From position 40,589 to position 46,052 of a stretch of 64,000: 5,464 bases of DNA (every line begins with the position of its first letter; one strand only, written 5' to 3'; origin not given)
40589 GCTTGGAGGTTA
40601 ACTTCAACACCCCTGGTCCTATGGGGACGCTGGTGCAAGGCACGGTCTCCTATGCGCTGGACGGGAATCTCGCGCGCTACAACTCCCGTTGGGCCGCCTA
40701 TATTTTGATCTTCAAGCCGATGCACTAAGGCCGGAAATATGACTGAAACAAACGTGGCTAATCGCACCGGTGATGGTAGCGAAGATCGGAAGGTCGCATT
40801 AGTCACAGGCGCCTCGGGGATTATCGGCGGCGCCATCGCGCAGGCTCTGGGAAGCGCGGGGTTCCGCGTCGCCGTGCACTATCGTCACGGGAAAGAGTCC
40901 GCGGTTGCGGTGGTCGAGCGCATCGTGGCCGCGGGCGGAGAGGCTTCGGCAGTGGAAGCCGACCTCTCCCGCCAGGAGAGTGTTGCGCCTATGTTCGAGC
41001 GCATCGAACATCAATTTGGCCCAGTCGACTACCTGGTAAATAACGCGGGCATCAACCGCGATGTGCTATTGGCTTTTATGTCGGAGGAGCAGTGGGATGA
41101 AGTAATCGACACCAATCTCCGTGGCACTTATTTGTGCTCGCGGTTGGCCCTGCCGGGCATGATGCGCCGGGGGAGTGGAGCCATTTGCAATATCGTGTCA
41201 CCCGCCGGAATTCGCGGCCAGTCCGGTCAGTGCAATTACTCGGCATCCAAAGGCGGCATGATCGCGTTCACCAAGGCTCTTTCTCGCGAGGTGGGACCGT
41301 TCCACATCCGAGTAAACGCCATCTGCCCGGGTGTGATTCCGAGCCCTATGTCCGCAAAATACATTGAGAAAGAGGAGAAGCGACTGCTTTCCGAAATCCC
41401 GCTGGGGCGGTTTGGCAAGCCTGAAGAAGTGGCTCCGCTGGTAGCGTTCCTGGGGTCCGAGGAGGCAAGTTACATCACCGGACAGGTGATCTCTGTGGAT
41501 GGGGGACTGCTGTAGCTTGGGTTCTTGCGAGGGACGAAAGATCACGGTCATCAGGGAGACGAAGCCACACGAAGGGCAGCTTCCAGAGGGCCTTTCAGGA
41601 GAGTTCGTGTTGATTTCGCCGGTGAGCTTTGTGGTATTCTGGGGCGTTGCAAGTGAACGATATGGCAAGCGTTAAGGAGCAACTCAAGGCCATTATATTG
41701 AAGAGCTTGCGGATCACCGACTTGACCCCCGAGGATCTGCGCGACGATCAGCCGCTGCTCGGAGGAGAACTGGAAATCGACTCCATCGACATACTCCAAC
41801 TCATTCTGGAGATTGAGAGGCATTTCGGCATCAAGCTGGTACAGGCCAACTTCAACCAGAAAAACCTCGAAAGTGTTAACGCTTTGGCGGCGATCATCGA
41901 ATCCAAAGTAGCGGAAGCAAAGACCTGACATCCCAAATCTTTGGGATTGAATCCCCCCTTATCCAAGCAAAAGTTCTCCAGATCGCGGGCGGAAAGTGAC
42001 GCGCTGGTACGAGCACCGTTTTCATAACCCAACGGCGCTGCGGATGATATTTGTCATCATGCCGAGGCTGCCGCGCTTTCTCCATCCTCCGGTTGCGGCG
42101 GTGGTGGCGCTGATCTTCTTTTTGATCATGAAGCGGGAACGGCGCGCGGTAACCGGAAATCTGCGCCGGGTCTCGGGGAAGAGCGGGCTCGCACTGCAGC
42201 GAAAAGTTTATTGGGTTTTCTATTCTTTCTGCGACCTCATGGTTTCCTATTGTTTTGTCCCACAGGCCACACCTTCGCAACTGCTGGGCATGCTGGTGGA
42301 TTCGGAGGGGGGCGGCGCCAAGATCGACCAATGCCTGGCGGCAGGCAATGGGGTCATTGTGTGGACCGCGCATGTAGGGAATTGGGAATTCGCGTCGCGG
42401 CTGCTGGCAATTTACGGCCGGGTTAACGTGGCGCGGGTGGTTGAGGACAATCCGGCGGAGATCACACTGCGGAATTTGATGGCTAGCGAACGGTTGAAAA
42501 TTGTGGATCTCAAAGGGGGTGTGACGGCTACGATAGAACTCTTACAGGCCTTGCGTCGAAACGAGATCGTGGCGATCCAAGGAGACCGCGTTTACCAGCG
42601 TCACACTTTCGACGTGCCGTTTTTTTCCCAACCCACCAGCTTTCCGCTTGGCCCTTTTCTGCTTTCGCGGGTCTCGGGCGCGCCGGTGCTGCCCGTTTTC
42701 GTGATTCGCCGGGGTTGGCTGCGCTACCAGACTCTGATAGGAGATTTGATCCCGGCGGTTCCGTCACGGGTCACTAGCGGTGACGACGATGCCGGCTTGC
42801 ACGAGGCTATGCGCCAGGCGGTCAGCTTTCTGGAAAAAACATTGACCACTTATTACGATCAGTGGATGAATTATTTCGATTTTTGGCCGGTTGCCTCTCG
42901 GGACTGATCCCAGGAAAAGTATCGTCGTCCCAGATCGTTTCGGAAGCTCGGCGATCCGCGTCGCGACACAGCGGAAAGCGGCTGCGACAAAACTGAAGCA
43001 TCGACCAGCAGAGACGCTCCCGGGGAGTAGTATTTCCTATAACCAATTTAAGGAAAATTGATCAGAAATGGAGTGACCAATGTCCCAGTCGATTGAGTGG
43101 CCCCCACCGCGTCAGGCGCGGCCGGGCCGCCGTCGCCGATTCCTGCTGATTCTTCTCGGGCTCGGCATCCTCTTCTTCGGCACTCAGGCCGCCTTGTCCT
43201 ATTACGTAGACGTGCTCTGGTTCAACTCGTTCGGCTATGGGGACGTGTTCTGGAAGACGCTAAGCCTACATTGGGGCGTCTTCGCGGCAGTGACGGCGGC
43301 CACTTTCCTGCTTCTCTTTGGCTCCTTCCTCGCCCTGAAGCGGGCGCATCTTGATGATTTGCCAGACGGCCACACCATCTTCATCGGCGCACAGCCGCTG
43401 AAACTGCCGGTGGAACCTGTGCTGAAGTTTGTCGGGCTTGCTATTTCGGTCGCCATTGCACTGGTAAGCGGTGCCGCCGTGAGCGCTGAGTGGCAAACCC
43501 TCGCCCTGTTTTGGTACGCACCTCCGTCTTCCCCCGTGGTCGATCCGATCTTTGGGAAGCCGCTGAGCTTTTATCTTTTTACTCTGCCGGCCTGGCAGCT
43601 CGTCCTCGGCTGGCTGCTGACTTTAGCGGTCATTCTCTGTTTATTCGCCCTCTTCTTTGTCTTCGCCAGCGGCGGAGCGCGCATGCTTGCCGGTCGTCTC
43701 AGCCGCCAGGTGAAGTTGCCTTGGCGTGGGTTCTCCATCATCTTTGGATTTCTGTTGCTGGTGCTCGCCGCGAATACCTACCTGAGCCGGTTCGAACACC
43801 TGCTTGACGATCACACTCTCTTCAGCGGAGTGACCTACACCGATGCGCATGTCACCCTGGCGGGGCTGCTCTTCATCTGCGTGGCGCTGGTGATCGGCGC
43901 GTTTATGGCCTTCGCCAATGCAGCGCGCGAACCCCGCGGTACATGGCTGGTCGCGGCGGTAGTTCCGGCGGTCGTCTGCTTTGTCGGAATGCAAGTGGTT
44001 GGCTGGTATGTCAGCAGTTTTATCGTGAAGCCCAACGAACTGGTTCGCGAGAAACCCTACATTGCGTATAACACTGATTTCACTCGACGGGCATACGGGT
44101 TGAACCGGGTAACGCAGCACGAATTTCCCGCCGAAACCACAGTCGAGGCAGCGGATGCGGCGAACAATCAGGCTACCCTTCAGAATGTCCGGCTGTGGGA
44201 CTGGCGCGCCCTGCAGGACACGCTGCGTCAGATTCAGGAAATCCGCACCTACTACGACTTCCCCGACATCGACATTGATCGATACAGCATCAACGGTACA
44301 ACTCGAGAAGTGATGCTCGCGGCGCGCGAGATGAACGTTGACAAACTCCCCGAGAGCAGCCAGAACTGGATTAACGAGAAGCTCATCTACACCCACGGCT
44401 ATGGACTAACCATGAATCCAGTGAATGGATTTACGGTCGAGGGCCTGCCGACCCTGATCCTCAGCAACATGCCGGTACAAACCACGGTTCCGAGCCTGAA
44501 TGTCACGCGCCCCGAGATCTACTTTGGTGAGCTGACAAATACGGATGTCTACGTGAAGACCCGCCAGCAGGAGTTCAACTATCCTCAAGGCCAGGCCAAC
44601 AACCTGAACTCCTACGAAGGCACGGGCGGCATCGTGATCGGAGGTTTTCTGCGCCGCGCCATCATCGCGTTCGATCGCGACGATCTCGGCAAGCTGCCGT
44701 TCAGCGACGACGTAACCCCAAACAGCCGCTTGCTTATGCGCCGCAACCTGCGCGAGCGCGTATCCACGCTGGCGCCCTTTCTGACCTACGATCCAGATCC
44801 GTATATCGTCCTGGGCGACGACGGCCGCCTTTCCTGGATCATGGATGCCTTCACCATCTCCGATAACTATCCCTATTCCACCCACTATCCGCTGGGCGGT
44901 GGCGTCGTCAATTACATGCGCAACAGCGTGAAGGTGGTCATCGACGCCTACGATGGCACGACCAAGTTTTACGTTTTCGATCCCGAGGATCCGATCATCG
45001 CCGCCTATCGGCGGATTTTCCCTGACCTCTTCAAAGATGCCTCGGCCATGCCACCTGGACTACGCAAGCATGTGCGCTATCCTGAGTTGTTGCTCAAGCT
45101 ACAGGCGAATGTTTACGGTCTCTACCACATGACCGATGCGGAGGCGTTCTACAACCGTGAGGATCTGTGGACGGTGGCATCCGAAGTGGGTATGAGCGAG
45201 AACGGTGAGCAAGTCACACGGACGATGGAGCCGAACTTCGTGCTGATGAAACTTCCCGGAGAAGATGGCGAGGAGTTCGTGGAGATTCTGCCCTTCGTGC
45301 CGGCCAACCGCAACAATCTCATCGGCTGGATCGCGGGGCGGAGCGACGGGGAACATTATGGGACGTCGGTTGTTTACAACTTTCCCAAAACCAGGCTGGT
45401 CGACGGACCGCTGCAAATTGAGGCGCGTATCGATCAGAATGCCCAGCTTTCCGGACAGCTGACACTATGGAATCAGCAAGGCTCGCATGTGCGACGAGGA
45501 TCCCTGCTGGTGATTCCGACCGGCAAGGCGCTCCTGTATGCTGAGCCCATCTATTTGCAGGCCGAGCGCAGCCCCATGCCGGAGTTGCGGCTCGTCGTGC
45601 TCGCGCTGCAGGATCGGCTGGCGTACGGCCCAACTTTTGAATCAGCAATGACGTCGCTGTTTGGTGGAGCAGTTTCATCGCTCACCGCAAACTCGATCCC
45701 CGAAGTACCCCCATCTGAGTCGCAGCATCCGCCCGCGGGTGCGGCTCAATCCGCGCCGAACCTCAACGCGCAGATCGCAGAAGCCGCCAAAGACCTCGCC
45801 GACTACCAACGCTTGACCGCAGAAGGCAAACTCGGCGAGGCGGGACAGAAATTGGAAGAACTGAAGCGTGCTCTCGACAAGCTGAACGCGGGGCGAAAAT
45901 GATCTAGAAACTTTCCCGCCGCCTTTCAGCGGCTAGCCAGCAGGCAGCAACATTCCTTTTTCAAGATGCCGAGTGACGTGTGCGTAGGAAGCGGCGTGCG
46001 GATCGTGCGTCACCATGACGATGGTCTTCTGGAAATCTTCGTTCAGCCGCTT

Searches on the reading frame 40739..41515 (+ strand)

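Call 7: search_protein_families(library=pfam, proteins=[window:40739-41515:+])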
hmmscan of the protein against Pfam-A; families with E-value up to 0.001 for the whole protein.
window:40739-41515:+ (258 aa): 4 families
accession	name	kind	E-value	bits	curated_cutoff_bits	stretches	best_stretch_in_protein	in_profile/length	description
PF13561.12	adh_short_C2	-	2.6e-61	207.6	27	1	29-257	8-235/236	Enoyl-(Acyl carrier protein) reductase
PF00106.31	adh_short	-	8.3e-56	189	26.6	1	18-212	1-194/195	short chain dehydrogenase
PF08659.16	KR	-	7.5e-16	59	22.6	1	20-180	3-162/180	KR domain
PF01370.27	Epimerase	-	7.8e-06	25.9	20.9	1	20-130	1-95/240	NAD dependent epimerase/dehydratase family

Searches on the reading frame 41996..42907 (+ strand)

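Call 7: search_protein_families(library=pfam, proteins=[window:41996-42907:+])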
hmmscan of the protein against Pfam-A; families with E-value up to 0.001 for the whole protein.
window:41996-42907:+ (303 aa): 1 family
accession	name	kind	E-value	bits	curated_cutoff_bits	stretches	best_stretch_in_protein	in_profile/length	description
PF03279.18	Lip_A_acyltrans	-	2.6e-19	70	22.3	1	20-291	24-287/295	Bacterial lipid A biosynthesis acyltransferase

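Call 62: search_protein_families(library=ncbifam, proteins=[window:41996-42907:+], max_evalue=0.00001)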
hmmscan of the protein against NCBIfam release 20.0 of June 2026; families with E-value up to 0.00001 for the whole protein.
window:41996-42907:+ (303 aa): 7 families
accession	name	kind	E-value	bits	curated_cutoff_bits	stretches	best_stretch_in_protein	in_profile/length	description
NF005919.0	PRK07920.1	equivalog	4.4e-17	62.1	209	1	19-241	19-245/311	phosphatidylinositol mannoside acyltransferase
NF006270.0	PRK08419.1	equivalog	7.2e-13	48.5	248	1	20-244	15-239/298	lipid A biosynthesis lauroyl acyltransferase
NF004569.0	PRK05906.1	equivalog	1.4e-10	40.6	439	1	114-297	136-312/454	lipid A biosynthesis lauroyl acyltransferase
NF006487.0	PRK08905.1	equivalog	1.4e-08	34.1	281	1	15-235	3-219/290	lysophospholipid acyltransferase family protein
NF005120.0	PRK06553.1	equivalog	2.2e-08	33.8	273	1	116-297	130-306/308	lipid A biosynthesis lauroyl acyltransferase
TIGR02207.1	lipid_A_htrB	subfamily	1.5e-06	27.8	297.8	1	108-291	110-285/303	LpxL/LpxP family Kdo(2)-lipid IV(A) lauroyl/palmitoleoyl acyltransferase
NF006438.0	PRK08734.1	equivalog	4.7e-06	25.8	363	1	21-199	16-193/305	lauroyl acyltransferase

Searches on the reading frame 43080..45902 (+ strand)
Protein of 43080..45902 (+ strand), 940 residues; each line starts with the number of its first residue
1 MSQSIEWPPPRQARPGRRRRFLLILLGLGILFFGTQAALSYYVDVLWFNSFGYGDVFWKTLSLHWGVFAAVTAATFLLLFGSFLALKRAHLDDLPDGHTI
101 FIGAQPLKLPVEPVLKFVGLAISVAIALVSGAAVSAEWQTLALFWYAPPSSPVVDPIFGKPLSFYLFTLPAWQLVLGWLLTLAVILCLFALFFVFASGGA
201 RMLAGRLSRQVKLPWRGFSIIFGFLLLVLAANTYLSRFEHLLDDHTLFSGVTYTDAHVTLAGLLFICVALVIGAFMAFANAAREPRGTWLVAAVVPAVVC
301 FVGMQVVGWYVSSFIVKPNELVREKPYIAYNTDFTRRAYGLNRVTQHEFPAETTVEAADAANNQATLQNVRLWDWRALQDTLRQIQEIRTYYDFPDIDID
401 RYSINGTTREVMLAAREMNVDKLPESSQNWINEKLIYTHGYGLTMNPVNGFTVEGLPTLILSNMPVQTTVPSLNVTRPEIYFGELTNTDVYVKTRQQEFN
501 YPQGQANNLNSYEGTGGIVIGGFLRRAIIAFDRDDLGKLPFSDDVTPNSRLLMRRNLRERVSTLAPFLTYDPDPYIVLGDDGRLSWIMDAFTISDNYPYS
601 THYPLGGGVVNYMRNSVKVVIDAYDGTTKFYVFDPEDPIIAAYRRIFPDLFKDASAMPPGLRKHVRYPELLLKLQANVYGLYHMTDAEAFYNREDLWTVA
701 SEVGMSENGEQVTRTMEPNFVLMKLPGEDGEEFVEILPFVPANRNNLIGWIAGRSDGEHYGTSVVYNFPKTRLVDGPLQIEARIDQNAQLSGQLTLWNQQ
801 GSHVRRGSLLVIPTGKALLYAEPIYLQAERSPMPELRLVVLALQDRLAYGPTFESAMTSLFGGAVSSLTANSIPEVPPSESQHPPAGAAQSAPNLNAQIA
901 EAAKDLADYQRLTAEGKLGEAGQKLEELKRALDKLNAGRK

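Call 7: search_protein_families(library=pfam, proteins=[window:43080-45902:+])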
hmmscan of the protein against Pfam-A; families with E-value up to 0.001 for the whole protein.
window:43080-45902:+ (940 aa): 1 family
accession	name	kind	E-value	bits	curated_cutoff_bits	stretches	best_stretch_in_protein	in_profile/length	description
PF03699.18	UPF0182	-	9.6e-261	867.7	27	1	22-797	2-770/770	Uncharacterised protein family (UPF0182)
